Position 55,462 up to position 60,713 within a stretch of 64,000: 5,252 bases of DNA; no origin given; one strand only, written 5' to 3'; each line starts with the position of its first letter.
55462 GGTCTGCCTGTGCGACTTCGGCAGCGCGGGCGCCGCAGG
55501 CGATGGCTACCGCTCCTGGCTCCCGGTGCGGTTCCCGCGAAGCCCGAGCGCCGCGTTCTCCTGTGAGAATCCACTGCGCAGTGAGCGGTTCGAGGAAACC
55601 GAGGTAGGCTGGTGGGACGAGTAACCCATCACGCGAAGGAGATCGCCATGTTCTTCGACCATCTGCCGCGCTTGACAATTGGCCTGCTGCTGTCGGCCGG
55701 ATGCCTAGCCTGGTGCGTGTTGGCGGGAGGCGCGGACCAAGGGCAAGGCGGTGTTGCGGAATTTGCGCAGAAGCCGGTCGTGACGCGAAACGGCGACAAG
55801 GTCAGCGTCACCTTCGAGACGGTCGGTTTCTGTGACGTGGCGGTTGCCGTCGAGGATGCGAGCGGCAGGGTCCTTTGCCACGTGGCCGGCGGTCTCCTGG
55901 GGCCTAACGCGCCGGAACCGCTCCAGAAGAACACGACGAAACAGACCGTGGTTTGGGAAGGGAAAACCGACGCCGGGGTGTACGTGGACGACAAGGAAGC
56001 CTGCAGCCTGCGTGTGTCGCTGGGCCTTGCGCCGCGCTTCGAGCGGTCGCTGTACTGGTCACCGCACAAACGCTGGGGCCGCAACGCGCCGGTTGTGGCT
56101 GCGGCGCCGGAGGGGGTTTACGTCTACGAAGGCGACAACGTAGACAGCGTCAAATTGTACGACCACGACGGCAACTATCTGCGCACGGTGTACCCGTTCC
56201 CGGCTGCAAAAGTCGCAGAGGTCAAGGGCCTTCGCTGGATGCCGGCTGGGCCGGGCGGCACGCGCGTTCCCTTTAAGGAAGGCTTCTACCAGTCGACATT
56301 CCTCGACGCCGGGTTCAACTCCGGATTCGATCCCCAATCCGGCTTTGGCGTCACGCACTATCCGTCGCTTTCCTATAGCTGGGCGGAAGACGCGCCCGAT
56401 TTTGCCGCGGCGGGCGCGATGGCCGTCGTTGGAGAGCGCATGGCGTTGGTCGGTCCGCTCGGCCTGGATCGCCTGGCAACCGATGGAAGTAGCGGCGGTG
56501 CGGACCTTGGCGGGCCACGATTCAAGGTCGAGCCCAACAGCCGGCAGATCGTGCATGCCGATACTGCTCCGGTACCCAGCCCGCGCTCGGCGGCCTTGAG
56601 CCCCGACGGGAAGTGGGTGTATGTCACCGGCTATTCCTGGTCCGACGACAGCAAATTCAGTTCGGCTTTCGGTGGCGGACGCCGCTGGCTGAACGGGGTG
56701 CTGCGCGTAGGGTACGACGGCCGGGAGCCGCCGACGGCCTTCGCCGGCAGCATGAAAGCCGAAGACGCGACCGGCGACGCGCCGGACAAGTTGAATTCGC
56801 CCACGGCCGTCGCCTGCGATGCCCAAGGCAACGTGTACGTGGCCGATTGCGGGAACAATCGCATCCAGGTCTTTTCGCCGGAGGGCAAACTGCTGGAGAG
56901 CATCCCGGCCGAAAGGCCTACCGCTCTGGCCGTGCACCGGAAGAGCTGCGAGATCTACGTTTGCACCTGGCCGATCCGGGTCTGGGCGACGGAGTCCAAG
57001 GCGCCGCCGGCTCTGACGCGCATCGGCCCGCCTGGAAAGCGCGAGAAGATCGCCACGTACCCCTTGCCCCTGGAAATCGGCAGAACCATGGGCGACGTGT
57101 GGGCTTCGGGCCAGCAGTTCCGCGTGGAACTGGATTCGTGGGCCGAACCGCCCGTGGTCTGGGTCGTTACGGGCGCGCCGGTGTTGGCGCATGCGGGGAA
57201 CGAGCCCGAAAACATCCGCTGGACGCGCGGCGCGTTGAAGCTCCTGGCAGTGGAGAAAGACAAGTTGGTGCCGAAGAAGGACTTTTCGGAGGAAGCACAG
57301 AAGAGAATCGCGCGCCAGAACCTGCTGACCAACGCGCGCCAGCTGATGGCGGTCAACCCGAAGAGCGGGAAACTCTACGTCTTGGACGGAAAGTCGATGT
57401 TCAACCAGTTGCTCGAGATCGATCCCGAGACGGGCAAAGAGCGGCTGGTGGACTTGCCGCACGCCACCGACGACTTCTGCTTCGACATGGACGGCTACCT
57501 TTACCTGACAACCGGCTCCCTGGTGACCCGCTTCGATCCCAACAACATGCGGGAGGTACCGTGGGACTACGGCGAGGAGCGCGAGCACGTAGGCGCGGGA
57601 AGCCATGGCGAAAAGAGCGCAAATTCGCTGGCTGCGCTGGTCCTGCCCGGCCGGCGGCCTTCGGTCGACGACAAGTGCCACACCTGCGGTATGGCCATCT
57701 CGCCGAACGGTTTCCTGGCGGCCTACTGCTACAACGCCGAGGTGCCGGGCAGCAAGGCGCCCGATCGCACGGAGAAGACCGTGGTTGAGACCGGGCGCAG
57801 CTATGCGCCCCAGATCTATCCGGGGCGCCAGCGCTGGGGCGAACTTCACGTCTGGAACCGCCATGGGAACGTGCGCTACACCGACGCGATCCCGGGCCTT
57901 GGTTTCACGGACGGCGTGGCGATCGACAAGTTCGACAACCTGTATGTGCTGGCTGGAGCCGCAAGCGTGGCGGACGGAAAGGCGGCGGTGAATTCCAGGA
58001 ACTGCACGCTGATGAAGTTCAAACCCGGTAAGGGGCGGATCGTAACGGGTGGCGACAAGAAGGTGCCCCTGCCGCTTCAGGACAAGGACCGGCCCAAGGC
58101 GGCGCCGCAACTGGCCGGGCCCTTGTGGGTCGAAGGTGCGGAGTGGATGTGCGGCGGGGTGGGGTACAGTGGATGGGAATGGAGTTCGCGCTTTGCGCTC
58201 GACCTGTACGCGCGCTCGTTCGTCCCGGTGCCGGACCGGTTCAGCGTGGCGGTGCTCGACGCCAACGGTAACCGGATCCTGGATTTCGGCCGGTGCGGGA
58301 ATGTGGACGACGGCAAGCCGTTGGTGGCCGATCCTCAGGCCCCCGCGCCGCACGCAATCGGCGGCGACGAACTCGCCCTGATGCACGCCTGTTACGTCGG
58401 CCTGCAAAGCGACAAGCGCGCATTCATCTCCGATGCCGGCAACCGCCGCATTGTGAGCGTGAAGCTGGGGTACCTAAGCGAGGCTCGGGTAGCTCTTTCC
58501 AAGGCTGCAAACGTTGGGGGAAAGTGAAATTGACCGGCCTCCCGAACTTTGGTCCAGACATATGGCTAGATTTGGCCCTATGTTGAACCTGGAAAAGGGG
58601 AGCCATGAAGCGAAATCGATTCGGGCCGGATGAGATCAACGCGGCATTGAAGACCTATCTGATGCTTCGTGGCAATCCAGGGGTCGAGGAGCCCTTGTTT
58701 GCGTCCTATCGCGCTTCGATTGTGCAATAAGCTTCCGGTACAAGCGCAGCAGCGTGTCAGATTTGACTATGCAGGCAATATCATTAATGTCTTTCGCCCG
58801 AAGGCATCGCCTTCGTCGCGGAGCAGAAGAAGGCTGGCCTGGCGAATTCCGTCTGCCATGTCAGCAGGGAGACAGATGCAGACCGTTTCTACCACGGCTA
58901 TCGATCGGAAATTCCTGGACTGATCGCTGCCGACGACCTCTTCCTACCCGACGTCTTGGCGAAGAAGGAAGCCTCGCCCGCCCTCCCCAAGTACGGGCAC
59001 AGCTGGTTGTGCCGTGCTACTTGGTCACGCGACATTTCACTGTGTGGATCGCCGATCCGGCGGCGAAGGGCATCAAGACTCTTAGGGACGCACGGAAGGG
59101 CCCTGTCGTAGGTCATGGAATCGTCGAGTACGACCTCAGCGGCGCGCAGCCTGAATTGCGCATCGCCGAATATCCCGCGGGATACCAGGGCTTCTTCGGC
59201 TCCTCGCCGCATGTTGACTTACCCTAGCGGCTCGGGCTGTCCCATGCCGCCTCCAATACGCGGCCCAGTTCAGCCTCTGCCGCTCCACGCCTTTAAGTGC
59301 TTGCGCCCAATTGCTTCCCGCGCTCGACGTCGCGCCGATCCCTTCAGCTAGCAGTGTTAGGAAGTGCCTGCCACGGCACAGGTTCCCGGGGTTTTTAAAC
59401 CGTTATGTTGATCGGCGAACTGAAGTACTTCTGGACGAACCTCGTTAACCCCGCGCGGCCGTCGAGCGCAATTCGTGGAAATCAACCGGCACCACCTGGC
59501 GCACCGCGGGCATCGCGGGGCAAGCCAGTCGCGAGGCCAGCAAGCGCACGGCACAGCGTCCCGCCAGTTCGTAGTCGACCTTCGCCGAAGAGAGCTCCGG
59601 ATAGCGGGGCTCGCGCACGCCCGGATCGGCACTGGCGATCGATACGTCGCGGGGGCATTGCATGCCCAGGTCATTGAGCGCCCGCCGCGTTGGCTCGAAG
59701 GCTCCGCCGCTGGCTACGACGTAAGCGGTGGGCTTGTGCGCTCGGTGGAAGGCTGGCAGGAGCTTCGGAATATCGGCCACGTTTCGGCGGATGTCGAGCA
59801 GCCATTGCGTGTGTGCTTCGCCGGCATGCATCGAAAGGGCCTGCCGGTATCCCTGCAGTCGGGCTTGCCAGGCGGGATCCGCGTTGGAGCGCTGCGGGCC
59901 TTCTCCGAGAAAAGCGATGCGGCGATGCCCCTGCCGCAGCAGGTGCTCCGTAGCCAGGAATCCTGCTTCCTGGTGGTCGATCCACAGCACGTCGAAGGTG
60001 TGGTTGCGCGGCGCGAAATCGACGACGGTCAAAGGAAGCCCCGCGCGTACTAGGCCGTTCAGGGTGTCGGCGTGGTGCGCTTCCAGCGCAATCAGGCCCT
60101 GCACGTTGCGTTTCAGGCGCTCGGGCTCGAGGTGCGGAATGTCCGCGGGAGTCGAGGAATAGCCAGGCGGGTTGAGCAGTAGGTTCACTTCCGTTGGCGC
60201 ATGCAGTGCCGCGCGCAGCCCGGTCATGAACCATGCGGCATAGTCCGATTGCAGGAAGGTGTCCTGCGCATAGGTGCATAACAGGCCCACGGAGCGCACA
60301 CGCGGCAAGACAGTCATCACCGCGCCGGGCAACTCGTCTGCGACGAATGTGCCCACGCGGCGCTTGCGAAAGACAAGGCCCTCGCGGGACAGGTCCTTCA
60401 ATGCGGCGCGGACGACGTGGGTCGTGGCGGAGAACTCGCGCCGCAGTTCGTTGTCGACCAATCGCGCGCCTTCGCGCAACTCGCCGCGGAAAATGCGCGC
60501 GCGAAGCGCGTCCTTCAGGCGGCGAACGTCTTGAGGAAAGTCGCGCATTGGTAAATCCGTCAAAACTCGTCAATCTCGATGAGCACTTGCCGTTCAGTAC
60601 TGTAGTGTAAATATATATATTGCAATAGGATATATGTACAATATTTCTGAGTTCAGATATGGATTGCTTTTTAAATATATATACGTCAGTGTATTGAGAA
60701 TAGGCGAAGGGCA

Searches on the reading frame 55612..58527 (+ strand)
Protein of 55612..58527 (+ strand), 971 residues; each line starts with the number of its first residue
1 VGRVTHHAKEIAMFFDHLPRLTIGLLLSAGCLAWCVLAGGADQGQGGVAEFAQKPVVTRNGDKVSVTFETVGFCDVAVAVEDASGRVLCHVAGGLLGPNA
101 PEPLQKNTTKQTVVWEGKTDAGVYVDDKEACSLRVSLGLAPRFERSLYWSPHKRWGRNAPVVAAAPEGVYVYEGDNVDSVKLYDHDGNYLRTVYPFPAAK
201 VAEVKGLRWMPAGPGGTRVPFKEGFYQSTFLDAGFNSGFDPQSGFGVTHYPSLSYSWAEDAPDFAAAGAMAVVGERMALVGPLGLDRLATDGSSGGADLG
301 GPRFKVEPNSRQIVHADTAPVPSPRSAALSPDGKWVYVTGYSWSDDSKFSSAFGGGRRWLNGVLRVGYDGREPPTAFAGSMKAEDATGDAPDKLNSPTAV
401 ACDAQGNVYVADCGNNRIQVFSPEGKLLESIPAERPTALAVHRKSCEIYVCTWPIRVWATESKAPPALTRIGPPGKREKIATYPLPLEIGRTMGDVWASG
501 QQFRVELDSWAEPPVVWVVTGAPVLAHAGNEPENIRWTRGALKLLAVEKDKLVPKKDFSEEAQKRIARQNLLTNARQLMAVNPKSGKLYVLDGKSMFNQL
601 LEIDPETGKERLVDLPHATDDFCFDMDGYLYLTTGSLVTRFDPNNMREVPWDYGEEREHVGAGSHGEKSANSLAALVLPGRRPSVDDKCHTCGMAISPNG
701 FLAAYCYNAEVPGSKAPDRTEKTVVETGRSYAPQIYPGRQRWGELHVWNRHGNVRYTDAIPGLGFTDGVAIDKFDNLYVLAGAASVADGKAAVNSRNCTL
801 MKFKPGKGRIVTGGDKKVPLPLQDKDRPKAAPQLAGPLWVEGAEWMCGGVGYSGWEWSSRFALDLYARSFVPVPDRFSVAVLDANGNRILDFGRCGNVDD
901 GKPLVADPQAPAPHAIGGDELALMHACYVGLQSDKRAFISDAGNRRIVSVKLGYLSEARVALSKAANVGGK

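Call 61: search_protein_families(library=pfam, proteins=[window:55612-58527:+], max_evalue=0.0001)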
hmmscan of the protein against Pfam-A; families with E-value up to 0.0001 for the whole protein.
window:55612-58527:+ (971 aa): 2 families
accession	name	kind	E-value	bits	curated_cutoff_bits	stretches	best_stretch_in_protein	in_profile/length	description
PF01436.27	NHL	-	2.4e-09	37.2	20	1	394-421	1-28/28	NHL repeat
PF08450.18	SGL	-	7.3e-09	36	26.3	1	389-451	178-243/246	SMP-30/Gluconolactonase/LRE-like region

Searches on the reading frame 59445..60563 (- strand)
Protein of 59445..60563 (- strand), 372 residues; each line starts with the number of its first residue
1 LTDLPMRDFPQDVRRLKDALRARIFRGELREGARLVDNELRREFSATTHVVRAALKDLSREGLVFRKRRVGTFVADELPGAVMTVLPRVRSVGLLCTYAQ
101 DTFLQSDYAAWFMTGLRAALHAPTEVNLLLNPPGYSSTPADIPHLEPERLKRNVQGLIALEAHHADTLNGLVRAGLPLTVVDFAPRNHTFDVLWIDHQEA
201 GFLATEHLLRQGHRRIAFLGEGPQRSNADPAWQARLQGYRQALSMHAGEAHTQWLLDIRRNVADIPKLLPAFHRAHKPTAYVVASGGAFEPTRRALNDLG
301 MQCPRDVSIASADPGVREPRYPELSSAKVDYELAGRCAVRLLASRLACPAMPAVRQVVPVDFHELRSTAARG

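Call 61: search_protein_families(library=pfam, proteins=[window:59445-60563:-], max_evalue=0.0001)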
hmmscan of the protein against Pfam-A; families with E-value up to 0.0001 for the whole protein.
window:59445-60563:- (372 aa): 3 families
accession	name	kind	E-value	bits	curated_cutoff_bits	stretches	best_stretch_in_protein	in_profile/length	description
PF13377.12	Peripla_BP_3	-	1.4e-22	81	26.5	1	205-363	1-162/167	Periplasmic binding protein-like domain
PF00392.27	GntR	-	5.5e-15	55.2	27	1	15-74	4-64/64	Bacterial regulatory proteins, gntR family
PF00532.27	Peripla_BP_1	-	1.3e-09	38.4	22.2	1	154-283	58-188/281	Periplasmic binding proteins and sugar binding domain of LacI family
